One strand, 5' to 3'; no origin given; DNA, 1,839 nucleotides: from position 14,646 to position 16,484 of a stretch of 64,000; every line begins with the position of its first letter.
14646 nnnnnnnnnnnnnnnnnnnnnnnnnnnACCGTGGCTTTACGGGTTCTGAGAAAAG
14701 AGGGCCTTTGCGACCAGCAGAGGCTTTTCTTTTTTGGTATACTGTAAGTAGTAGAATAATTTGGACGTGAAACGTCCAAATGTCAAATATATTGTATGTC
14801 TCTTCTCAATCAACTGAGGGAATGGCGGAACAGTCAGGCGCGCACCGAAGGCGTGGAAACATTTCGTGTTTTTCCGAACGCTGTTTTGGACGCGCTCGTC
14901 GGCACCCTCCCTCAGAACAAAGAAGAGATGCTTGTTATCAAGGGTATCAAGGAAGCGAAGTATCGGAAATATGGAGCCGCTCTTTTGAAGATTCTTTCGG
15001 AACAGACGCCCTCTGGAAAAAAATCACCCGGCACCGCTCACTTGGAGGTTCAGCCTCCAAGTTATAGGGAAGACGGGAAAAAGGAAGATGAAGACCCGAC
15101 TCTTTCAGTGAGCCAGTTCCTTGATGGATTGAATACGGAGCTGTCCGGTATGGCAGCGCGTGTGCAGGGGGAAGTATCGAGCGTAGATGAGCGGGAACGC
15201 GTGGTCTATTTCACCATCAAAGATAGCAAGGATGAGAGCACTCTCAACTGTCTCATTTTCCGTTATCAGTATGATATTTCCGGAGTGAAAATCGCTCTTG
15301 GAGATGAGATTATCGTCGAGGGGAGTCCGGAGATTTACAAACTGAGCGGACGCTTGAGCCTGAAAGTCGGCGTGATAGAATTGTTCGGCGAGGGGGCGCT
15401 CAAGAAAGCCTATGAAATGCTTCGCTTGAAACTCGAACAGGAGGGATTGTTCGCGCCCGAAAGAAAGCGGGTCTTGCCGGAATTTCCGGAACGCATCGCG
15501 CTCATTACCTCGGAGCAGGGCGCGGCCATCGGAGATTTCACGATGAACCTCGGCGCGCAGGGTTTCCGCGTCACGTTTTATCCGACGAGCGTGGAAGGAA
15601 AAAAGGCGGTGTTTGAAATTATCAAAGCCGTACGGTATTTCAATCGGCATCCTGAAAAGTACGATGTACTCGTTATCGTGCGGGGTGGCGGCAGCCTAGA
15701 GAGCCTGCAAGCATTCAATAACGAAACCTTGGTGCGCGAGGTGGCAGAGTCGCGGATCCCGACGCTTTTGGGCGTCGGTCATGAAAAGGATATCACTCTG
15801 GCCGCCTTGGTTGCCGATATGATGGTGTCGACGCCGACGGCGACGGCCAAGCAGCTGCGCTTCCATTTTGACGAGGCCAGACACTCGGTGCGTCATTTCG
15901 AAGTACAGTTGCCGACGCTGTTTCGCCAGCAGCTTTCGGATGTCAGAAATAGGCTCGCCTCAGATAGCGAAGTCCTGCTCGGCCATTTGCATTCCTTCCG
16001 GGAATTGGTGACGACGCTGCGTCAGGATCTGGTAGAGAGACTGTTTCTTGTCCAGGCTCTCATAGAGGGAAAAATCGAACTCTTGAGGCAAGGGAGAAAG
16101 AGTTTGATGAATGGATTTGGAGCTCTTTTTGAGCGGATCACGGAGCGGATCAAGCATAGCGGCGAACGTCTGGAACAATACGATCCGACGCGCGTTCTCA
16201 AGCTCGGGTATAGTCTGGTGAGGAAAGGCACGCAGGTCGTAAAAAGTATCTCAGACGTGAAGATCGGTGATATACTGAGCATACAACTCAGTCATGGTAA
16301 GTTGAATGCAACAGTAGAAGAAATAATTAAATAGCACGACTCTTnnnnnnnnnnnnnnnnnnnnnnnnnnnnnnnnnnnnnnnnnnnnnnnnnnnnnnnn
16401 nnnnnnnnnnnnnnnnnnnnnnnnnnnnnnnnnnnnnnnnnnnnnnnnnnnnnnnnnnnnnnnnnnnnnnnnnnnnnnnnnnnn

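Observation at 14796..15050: HRDC-like domain fused to the N-terminus of XseA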

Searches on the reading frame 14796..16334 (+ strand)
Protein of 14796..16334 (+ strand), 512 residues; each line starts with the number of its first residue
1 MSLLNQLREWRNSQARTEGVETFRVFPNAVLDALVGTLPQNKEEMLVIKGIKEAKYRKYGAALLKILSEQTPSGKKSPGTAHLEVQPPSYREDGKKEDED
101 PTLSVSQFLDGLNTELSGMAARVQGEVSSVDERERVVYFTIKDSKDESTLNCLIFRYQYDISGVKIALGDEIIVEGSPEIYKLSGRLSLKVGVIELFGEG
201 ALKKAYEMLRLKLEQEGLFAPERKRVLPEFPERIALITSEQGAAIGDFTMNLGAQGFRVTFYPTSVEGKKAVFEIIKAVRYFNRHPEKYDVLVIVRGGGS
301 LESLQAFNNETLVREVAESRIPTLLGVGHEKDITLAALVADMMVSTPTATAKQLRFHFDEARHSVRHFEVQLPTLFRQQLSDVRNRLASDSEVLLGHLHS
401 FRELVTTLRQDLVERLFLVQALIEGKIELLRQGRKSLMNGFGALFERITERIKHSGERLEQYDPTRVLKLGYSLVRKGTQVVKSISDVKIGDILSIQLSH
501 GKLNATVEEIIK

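Call 3: search_protein_families(library=pfam, proteins=[window:14796-16334:+], max_evalue=1)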
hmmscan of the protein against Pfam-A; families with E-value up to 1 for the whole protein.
window:14796-16334:+ (512 aa): 4 families
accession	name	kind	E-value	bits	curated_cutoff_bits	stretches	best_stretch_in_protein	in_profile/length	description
PF02601.20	Exonuc_VII_L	-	2.5e-65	221.5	35.9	1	218-505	1-314/315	Exonuclease VII, large subunit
PF00570.28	HRDC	-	6.1e-19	68.2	23.8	1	3-67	4-68/68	HRDC domain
PF13742.12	tRNA_anti_2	-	1.6e-13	51.1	27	1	104-193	2-93/95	OB-fold nucleic acid binding domain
PF01336.31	tRNA_anti-codon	-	1.8e-05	25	27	1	122-196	2-74/75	OB-fold nucleic acid binding domain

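Call 4: search_protein_families(library=ncbifam, proteins=[window:14796-16334:+], max_evalue=1)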
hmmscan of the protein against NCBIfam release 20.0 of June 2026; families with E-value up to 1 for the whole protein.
window:14796-16334:+ (512 aa): 4 families
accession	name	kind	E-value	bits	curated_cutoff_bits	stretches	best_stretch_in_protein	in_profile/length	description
TIGR00237.1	xseA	equivalog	1.1e-92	311.3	180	1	120-508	20-389/389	exodeoxyribonuclease VII large subunit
TIGR01389.1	recQ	equivalog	1.1e-11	43.9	640.2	1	3-69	524-590/591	DNA helicase RecQ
NF008279.0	PRK11057.1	equivalog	5.1e-05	21.9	1015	1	3-69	535-601/608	ATP-dependent DNA helicase RecQ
TIGR01388.1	rnd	equivalog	0.0016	17.8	298.95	1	3-75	212-285/363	ribonuclease D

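Call 5: find_homologous_proteins(query=window:14796-16334:+, max_evalue=0.00001)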
Query window:14796-16334:+ (512 aa): 7403 proteins with E <= 0.00001 among 8000 candidates; the best 120 are listed.
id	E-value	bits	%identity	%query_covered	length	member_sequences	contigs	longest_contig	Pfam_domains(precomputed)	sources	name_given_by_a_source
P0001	0.0e+0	1110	100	100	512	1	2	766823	PF02601.21,PF00570.29,PF13742.13,PF01336.32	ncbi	ncbi:MAG: exodeoxyribonuclease VII large subunit [Candidatus Moraniibacteriota bacterium]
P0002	9.7e-259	877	78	100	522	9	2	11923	PF02601.21,PF00570.29,PF13742.13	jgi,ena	-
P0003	2.1e-256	869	78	100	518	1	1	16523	PF02601.21,PF00570.29,PF13742.13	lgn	-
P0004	8.0e-254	861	78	100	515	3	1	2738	PF02601.21,PF00570.29,PF13742.13,PF01336.32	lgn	-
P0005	5.3e-253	858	79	100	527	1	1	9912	PF02601.21,PF00570.29,PF13742.13,PF01336.32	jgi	jgi:exodeoxyribonuclease VII large subunit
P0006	3.3e-252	855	77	100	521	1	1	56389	PF02601.21,PF00570.29,PF13742.13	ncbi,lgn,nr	ncbi:MAG: exodeoxyribonuclease VII large subunit [bacterium]|nr:exodeoxyribonuclease VII large subun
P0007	3.3e-252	855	78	100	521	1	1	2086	PF02601.21,PF00570.29,PF13742.13,PF01336.32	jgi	-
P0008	3.4e-251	852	77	100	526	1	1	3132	PF02601.21,PF00570.29,PF13742.13,PF01336.32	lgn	-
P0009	1.4e-249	847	76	100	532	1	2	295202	PF02601.21,PF00570.29,PF13742.13,PF01336.32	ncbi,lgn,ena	-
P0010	1.8e-247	840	75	100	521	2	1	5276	PF02601.21,PF00570.29,PF13742.13,PF01336.32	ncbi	ncbi:MAG: exodeoxyribonuclease VII large subunit [Candidatus Moraniibacteriota bacterium]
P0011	2.7e-247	839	77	100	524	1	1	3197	PF02601.21,PF00570.29,PF13742.13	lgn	-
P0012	8.7e-247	838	77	97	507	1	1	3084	PF02601.21,PF00570.29,PF13742.13,PF01336.32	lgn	-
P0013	7.2e-246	835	75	100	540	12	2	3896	PF02601.21,PF00570.29,PF13742.13,PF01336.32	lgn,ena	-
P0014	4.7e-245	832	76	100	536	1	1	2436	PF02601.21,PF00570.29,PF13742.13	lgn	-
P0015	4.5e-242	822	74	100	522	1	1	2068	PF02601.21,PF00570.29,PF13742.13,PF01336.32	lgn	-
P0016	2.3e-238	810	75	100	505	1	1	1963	PF02601.21,PF00570.29,PF13742.13,PF01336.32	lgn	-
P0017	1.0e-226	771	71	99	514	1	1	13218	PF02601.21,PF00570.29,PF13742.13,PF01336.32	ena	-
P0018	3.0e-225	767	70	100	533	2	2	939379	PF02601.21,PF00570.29,PF13742.13,PF01336.32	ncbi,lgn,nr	ncbi:MAG: exodeoxyribonuclease VII large subunit [Candidatus Moranbacteria bacterium]|nr:exodeoxyrib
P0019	1.2e-219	748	68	100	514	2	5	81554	PF02601.21,PF00570.29,PF13742.13,PF01336.32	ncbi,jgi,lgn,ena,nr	ncbi:MAG: exodeoxyribonuclease VII large subunit [Candidatus Moranbacteria bacterium RIFCSPHIGHO2_01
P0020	3.0e-219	747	66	100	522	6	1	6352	PF02601.21,PF00570.29,PF13742.13,PF01336.32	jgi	-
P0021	9.5e-219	745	69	100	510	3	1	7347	PF02601.21,PF00570.29,PF13742.13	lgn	-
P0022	1.4e-215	735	67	100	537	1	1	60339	PF02601.21,PF00570.29,PF13742.13,PF01336.32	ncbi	-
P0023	2.0e-215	734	67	100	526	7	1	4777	PF02601.21,PF00570.29,PF13742.13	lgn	-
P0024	1.3e-214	732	68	100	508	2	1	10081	PF02601.21,PF00570.29,PF13742.13,PF01336.32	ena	-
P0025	5.5e-214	729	67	100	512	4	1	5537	PF02601.21,PF00570.29,PF13742.13,PF01336.32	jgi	-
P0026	1.8e-211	721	65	100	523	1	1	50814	PF02601.21,PF00570.29,PF13742.13,PF01336.32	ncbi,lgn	-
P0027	4.3e-211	720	67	100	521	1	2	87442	PF02601.21,PF00570.29,PF13742.13,PF01336.32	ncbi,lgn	ncbi:MAG: exodeoxyribonuclease VII large subunit [Minisyncoccota bacterium]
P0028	7.1e-209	713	65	100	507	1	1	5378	PF02601.21,PF00570.29,PF13742.13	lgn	-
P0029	8.6e-208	709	67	100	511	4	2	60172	PF02601.21,PF00570.29,PF13742.13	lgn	-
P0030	2.4e-207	707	66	100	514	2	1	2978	PF02601.21,PF00570.29,PF13742.13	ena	-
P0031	8.3e-207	706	66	100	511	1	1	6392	PF02601.21,PF00570.29,PF13742.13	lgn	-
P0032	1.0e-206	705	65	100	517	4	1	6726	PF02601.21,PF00570.29,PF13742.13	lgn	-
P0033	5.5e-206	703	65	100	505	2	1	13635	PF02601.21,PF00570.29,PF13742.13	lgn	-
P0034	1.9e-205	701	64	100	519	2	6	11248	PF02601.21,PF00570.29,PF13742.13,PF01336.32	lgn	-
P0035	1.7e-204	698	65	100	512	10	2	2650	PF02601.21,PF00570.29,PF13742.13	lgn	-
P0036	6.4e-204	696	64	99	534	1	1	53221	PF02601.21,PF00570.29,PF13742.13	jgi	jgi:exodeoxyribonuclease VII large subunit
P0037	1.1e-203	695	64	100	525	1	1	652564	PF02601.21,PF00570.29,PF13742.13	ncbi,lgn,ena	-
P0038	1.3e-203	695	65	100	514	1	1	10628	PF02601.21,PF00570.29,PF13742.13,PF01336.32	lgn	-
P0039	5.3e-202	690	63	100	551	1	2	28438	PF02601.21,PF00570.29,PF13742.13,PF01336.32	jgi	jgi:exodeoxyribonuclease VII large subunit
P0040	7.8e-202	689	65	99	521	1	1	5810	PF02601.21,PF00570.29,PF13742.13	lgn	-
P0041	9.9e-202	689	64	99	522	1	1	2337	PF02601.21,PF00570.29,PF13742.13,PF01336.32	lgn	-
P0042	1.3e-201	689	64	100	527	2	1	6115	PF02601.21,PF00570.29,PF13742.13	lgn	-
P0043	2.5e-201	688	62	100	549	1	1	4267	PF02601.21,PF00570.29,PF13742.13,PF01336.32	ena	-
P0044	2.7e-201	688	64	100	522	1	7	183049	PF02601.21,PF00570.29,PF13742.13,PF01336.32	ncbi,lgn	-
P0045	6.9e-200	683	65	99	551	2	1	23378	PF02601.21,PF00570.29,PF13742.13,PF01336.32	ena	-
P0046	1.9e-199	681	62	100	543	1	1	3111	PF02601.21,PF00570.29,PF13742.13,PF01336.32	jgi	-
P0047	2.1e-199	681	63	100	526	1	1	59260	PF02601.21,PF00570.29,PF13742.13,PF01336.32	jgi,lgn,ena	-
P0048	1.1e-198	679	65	99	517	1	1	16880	PF02601.21,PF00570.29,PF13742.13,PF01336.32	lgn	-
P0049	1.1e-198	679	62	100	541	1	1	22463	PF02601.21,PF00570.29,PF13742.13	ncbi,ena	-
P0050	1.1e-198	679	62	100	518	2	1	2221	PF02601.21,PF00570.29,PF13742.13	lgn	-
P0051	1.2e-198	679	62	100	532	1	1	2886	PF02601.21,PF00570.29,PF13742.13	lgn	-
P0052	3.1e-198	677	64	100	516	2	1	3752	PF02601.21,PF00570.29,PF13742.13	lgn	-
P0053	1.1e-197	676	63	100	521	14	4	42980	PF02601.21,PF00570.29,PF13742.13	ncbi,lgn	-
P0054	2.1e-197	675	63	100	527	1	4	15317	PF02601.21,PF00570.29,PF13742.13,PF01336.32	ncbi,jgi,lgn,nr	ncbi:MAG: exodeoxyribonuclease VII large subunit [Candidatus Moranbacteria bacterium]|jgi:exodeoxyri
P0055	5.4e-197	673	64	99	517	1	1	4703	PF02601.21,PF00570.29,PF13742.13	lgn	-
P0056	1.0e-196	672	62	100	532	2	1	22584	PF02601.21,PF00570.29,PF13742.13,PF01336.32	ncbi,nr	ncbi:MAG: exodeoxyribonuclease VII large subunit [Candidatus Moranbacteria bacterium]|nr:exodeoxyrib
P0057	1.1e-196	672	64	99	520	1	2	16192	PF02601.21,PF00570.29,PF13742.13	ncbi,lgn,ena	ncbi:MAG: exodeoxyribonuclease VII large subunit [Patescibacteria group bacterium]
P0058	1.6e-196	672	63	100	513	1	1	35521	PF02601.21,PF00570.29,PF13742.13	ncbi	-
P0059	1.7e-196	672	62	100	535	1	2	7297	PF02601.21,PF00570.29,PF13742.13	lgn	-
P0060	1.8e-196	672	61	100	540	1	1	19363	PF02601.21,PF00570.29,PF13742.13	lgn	-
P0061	5.0e-196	670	64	99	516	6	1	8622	PF02601.21,PF00570.29,PF13742.13,PF01336.32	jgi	jgi:exodeoxyribonuclease VII large subunit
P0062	5.1e-196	670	62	100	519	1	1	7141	PF02601.21,PF00570.29,PF13742.13,PF01336.32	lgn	-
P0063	5.9e-196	670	62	100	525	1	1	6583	PF02601.21,PF00570.29,PF13742.13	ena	-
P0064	6.1e-196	670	63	100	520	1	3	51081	PF02601.21,PF00570.29,PF13742.13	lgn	-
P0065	6.1e-196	670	62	100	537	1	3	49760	PF02601.21,PF00570.29,PF13742.13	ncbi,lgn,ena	-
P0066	7.6e-196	670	62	100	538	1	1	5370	PF02601.21,PF00570.29,PF13742.13,PF01336.32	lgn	-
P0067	8.0e-196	669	61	100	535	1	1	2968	PF02601.21,PF00570.29,PF13742.13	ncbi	-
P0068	8.7e-196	669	63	99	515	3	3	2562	PF02601.21,PF00570.29,PF13742.13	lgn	-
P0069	9.7e-196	669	62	100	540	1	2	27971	PF02601.21,PF00570.29,PF13742.13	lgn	-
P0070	1.1e-195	669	64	100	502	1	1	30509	PF02601.21,PF00570.29,PF13742.13,PF01336.32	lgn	-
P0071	2.0e-195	668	60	100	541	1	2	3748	PF02601.21,PF00570.29,PF13742.13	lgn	-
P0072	2.3e-195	668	64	99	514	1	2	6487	PF02601.21,PF00570.29,PF13742.13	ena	-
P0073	1.6e-194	665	60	100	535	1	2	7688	PF02601.21,PF00570.29,PF13742.13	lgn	-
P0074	1.8e-194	665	58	100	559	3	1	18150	PF02601.21,PF00570.29,PF13742.13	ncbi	-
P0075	3.1e-194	664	62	100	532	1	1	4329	PF02601.21,PF00570.29,PF13742.13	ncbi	-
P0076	8.5e-194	663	62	100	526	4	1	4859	PF02601.21,PF00570.29,PF13742.13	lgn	-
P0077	1.0e-193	663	62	99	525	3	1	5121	PF02601.21,PF00570.29,PF13742.13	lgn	-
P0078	1.3e-193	662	64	100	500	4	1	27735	PF02601.21,PF00570.29,PF13742.13,PF01336.32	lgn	-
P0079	1.5e-193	662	63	98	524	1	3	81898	PF02601.21,PF00570.29,PF13742.13,PF01336.32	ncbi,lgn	-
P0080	2.1e-192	658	63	100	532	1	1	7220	PF02601.21,PF00570.29,PF13742.13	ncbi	-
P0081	9.1e-192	656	62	99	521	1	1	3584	PF02601.21,PF00570.29,PF13742.13,PF01336.32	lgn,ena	-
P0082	1.0e-191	656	61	100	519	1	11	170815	PF02601.21,PF00570.29,PF13742.13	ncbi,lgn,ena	-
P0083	1.1e-191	656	59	100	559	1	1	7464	PF02601.21,PF00570.29,PF13742.13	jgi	jgi:exodeoxyribonuclease VII large subunit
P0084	3.3e-191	654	61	99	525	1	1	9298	PF02601.21,PF00570.29,PF13742.13,PF01336.32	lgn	-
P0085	6.1e-191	653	62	100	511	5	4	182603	PF02601.21,PF00570.29,PF13742.13,PF01336.32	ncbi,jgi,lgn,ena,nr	ncbi:MAG: exodeoxyribonuclease VII large subunit [Candidatus Moranbacteria bacterium RIFCSPHIGHO2_01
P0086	7.4e-191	653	59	100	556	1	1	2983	PF02601.21,PF00570.29,PF13742.13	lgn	-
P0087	2.1e-190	652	60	100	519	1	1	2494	PF02601.21,PF00570.29,PF13742.13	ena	-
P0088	3.7e-190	651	59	100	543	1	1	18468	PF02601.21,PF00570.29,PF13742.13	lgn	-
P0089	2.3e-189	648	59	100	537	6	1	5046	PF02601.21,PF00570.29,PF13742.13,PF01336.32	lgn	-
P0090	7.9e-189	646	61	99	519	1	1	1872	PF02601.21,PF00570.29,PF13742.13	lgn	-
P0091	8.1e-189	646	63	99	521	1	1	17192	PF02601.21,PF00570.29,PF13742.13,PF01336.32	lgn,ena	-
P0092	1.1e-187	643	61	100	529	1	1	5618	PF02601.21,PF00570.29,PF13742.13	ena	-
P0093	1.5e-185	636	60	100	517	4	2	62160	PF02601.21,PF00570.29,PF13742.13,PF01336.32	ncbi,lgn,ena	ncbi:MAG: exodeoxyribonuclease VII large subunit [Patescibacteria group bacterium]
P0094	2.6e-185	635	61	95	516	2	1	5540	PF02601.21,PF13742.13,PF01336.32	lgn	-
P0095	7.2e-185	633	71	81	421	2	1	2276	PF02601.21,PF13742.13,PF01336.32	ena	-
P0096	1.5e-184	632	61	100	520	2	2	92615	PF02601.21,PF00570.29,PF13742.13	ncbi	-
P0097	1.7e-184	632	60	100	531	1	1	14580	PF02601.21,PF00570.29,PF13742.13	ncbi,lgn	-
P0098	2.7e-184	631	60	100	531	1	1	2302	PF02601.21,PF00570.29,PF13742.13,PF01336.32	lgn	-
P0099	1.8e-183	629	60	99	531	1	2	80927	PF02601.21,PF00570.29,PF13742.13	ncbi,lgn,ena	-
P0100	2.0e-183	629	59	100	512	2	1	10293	PF02601.21,PF00570.29,PF13742.13,PF01336.32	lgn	-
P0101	3.3e-183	628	59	100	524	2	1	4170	PF02601.21,PF00570.29,PF13742.13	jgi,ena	-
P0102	6.9e-183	627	60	99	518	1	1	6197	PF02601.21,PF00570.29,PF13742.13,PF01336.32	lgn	-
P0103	4.4e-182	624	59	99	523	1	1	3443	PF02601.21,PF00570.29,PF13742.13,PF01336.32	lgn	-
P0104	6.6e-182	624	61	95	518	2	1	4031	PF02601.21,PF00570.29,PF13742.13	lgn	-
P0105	8.0e-181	620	61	99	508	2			PF02601.21,PF00570.29,PF13742.13,PF01336.32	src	-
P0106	1.1e-179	616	60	96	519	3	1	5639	PF02601.21,PF00570.29,PF13742.13,PF01336.32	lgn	-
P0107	1.2e-179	616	69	81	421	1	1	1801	PF02601.21,PF13742.13,PF01336.32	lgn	-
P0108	1.0e-178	613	58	100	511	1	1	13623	PF02601.21,PF00570.29,PF13742.13,PF01336.32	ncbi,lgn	-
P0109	9.9e-177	607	58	100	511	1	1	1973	PF02601.21,PF00570.29,PF13742.13,PF01336.32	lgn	-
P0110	1.3e-175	603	59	93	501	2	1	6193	PF02601.21,PF13742.13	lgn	-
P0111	1.0e-173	597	56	99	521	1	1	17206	PF02601.21,PF00570.29,PF13742.13,PF01336.32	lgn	-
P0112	1.3e-173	596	58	99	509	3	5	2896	PF02601.21,PF00570.29,PF13742.13,PF01336.32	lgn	-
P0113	2.4e-173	595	68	80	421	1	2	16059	PF02601.21,PF13742.13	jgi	jgi:exodeoxyribonuclease VII large subunit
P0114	7.9e-173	594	57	100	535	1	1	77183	PF02601.21,PF00570.29,PF13742.13,PF01336.32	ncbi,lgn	-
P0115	1.0e-172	593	57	99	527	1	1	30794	PF02601.21,PF00570.29,PF13742.13,PF01336.32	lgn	-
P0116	2.2e-172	592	56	99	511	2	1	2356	PF02601.21,PF00570.29,PF13742.13,PF01336.32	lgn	-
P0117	8.4e-172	590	57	99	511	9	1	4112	PF02601.21,PF00570.29,PF13742.13,PF01336.32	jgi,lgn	-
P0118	1.1e-171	590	56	100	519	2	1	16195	PF02601.21,PF00570.29,PF13742.13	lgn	-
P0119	3.2e-171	588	58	98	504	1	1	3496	PF02601.21,PF00570.29,PF13742.13,PF01336.32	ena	-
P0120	1.8e-170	586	56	99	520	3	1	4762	PF02601.21,PF00570.29,PF13742.13,PF01336.32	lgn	-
